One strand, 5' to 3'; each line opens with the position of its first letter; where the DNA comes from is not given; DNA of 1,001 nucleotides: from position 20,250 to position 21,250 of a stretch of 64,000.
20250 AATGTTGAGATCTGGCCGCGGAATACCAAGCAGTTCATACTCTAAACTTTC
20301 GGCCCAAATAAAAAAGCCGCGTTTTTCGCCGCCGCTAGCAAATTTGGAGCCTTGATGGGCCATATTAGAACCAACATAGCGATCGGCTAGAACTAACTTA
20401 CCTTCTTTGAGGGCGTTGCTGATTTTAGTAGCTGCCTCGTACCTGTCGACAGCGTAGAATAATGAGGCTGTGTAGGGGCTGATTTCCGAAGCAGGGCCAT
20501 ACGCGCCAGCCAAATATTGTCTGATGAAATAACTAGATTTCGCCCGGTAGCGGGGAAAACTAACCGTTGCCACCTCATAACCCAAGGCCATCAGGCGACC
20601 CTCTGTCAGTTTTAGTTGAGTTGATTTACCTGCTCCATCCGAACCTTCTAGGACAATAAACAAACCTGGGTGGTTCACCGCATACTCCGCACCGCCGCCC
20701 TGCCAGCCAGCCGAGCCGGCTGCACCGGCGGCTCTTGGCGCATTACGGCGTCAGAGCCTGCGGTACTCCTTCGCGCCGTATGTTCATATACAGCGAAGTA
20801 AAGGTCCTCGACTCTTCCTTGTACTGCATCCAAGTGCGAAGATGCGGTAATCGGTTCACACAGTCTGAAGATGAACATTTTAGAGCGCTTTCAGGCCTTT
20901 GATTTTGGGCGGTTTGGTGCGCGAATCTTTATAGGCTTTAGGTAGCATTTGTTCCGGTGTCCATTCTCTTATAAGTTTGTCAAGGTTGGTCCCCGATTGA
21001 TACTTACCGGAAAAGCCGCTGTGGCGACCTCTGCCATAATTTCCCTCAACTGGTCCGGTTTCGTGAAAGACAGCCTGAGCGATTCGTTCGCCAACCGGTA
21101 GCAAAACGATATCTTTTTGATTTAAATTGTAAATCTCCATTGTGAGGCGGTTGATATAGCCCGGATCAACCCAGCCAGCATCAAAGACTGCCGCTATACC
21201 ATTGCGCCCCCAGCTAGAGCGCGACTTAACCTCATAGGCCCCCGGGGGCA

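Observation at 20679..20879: GC-rich (~60-65%), hairpin-dense 200-nt island between tmk and dcd in a ~43% GC genome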

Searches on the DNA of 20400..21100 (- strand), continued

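Call 95: search_with_rna_model(model_id=R2, sources=[L174, L178, L179, L180, L181, L165, L167, L173], max_evalue=1)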
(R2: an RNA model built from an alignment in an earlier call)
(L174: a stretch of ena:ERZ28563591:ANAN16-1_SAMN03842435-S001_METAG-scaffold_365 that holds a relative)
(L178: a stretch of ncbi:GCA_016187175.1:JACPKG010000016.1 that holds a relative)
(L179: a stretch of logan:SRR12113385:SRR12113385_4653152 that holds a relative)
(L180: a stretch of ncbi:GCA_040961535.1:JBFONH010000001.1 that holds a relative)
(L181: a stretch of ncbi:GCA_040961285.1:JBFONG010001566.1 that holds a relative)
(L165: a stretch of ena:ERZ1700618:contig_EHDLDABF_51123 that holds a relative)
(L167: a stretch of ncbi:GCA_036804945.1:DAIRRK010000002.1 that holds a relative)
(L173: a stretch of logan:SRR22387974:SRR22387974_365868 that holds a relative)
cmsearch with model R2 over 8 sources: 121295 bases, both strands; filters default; matches with E-value up to 1: 1.
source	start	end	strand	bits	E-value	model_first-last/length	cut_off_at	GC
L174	9830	9969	-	45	7.5e-07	1-154/154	no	0.46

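Call 96: search_with_rna_model(model_id=R2, source=window, filters=off, max_evalue=1)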
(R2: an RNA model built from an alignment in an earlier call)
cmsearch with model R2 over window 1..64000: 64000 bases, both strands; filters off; matches with E-value up to 1: 3.
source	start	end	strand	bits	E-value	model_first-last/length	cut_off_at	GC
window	20685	20841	-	149.5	7.2e-28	1-154/154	no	0.62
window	1029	1151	+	95.1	4.5e-17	1-154/154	no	0.42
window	39114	39253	+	44.9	4e-07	1-154/154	no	0.46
